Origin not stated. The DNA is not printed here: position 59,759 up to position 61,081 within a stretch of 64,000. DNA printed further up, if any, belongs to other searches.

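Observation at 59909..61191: PqqD-like protein plus catalytically degenerate nucleotidyltransferase-like protein hard-wired between Wzc and the sugar aminotransferase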

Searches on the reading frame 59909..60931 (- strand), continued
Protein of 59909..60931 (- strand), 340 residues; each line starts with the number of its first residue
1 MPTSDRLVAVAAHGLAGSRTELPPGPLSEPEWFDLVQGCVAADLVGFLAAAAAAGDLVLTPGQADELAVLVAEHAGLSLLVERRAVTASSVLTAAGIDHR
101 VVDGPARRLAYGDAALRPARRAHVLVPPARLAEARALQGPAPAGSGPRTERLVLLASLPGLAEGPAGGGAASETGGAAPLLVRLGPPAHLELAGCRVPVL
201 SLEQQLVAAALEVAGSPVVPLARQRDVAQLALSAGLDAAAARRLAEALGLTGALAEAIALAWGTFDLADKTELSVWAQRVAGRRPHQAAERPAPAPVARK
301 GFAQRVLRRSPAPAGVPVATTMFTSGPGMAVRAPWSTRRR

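Call 85: search_protein_families(library=ncbifam, proteins=[L056:4742-5614:+, L096:2638-3453:+, L081:8966-9850:+, L053:10617-11516:+, L092:2504-3802:+, L096:234-1532:+, L053:9065-10624:+, L053:11513-12601:+, L084:4448-5653:+, L047:9104-10309:+], max_evalue=0.1)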
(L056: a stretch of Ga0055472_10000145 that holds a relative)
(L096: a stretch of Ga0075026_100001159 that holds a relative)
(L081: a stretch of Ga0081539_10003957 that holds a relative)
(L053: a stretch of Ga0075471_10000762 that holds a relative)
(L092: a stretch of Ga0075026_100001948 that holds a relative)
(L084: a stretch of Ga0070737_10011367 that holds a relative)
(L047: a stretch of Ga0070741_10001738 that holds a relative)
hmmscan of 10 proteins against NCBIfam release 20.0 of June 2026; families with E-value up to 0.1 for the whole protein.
L056:4742-5614:+ (290 aa): 5 families
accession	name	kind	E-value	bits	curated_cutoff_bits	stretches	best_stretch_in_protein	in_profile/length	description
TIGR04352.1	HprK_rel_A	equivalog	4.1e-26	91.7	200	1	89-282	77-278/280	HprK-related kinase A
TIGR04355.1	HprK_rel_B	hypoth_equivalog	3.2e-07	29.8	200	1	93-185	127-222/351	HprK-related kinase B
TIGR04249.1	SCM_chp_ScmC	equivalog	0.00038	19.9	125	1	94-168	113-184/292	SynChlorMet cassette protein ScmC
NF005115.0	PRK06547.1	equivalog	0.031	13.7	173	1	115-144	9-38/172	hypothetical protein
TIGR00679.1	hpr-ser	equivalog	0.044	13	240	1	124-162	146-184/300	HPr(Ser) kinase/phosphatase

L096:2638-3453:+ (271 aa): 2 families
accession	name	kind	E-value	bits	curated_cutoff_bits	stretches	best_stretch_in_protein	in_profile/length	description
TIGR04352.1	HprK_rel_A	equivalog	7.3e-26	90.9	200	1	86-267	96-280/280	HprK-related kinase A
TIGR04355.1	HprK_rel_B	hypoth_equivalog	0.041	13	200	1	87-162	145-222/351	HprK-related kinase B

L081:8966-9850:+ (294 aa): 2 families
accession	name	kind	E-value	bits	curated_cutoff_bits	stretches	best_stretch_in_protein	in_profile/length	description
TIGR04352.1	HprK_rel_A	equivalog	7.5e-28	97.4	200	1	93-285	85-280/280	HprK-related kinase A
TIGR04355.1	HprK_rel_B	hypoth_equivalog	0.077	12.1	200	1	101-152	141-192/351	HprK-related kinase B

L053:10617-11516:+ (299 aa): 6 families
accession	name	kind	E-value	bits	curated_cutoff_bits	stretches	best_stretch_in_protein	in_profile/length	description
TIGR04352.1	HprK_rel_A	equivalog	1.1e-24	87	200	1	21-289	3-277/280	HprK-related kinase A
TIGR04355.1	HprK_rel_B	hypoth_equivalog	0.0003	20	200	1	108-159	142-192/351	HprK-related kinase B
NF001387.0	PRK00279.2-5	equivalog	0.028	14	373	1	126-156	4-34/224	adenylate kinase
NF007134.0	PRK09580.1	equivalog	0.043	13.3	400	1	120-146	26-51/248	Fe-S cluster assembly ATPase SufC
NF006610.0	PRK09169.1-4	subfamily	0.082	9.3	4299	1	98-152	2844-2895/3056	hypothetical protein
NF053840.1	MnTportMntADein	equivalog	0.092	12.3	400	0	110-145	15-50/240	manganese ABC transporter ATP-binding protein MntA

L092:2504-3802:+ (432 aa): 0 families

L096:234-1532:+ (432 aa): 0 families

L053:9065-10624:+ (519 aa): 0 families

L053:11513-12601:+ (362 aa): 4 families
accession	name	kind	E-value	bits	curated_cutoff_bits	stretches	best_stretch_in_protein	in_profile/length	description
TIGR03859.1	PQQ_PqqD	equivalog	0.00034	20.4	46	1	19-74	18-72/81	pyrroloquinoline quinone biosynthesis peptide chaperone PqqD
TIGR04248.1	SCM_PqqD_rel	equivalog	0.00038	20.6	100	1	24-75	23-74/84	SynChlorMet cassette protein ScmD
TIGR04353.1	PqqD_rel_X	equivalog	0.00045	21.1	35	1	25-82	13-73/74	HPr-rel-A system PqqD family peptide chaperone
NF033530.1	lasso_PqqD_Strm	exception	0.00053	20.1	70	1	23-81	19-77/78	lasso peptide biosynthesis PqqD family chaperone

L084:4448-5653:+ (401 aa): 4 families
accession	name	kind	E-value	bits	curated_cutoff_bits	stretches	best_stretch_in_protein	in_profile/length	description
NF033530.1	lasso_PqqD_Strm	exception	4.7e-09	36.3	70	1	14-89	2-77/78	lasso peptide biosynthesis PqqD family chaperone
TIGR04353.1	PqqD_rel_X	equivalog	0.00025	21.9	35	1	21-90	1-73/74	HPr-rel-A system PqqD family peptide chaperone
TIGR04248.1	SCM_PqqD_rel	equivalog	0.00046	20.4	100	1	20-89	11-80/84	SynChlorMet cassette protein ScmD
TIGR03859.1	PQQ_PqqD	equivalog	0.0048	16.7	46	1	36-81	27-71/81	pyrroloquinoline quinone biosynthesis peptide chaperone PqqD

L047:9104-10309:+ (401 aa): 6 families
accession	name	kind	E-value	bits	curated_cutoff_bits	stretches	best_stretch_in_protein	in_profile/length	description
TIGR04352.1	HprK_rel_A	equivalog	8.1e-33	113.7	200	1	187-390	72-278/280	HprK-related kinase A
TIGR03859.1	PQQ_PqqD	equivalog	0.00059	19.7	46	1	34-86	27-78/81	pyrroloquinoline quinone biosynthesis peptide chaperone PqqD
NF003791.0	PRK05379.2-3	equivalog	0.0028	16.9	409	1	138-244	141-247/340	bifunctional nicotinamide-nucleotide adenylyltransferase/Nudix hydroxylase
TIGR04355.1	HprK_rel_B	hypoth_equivalog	0.0039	16.4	200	1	211-256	144-189/351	HprK-related kinase B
TIGR04248.1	SCM_PqqD_rel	equivalog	0.027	14.7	100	1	34-87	27-80/84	SynChlorMet cassette protein ScmD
NF050149.1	RiPP_bind_ApyI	equivalog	0.039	13.2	200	1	31-84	206-254/260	RiPP maturation protein ApyI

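Call 95: search_solved_structures(query=L053:11513-12601:+, max_evalue=1)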
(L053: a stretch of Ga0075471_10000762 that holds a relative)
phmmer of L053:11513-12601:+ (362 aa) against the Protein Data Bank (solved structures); distinct sequences matched with E-value up to 1: 2.
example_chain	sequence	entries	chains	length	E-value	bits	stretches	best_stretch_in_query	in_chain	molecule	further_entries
5sxy_A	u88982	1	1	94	0.3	13.6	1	30-76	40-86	Bifunctional coenzyme PQQ synthesis protein C/D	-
3g2b_A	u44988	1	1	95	0.75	12.3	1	30-71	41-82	Coenzyme PQQ synthesis protein D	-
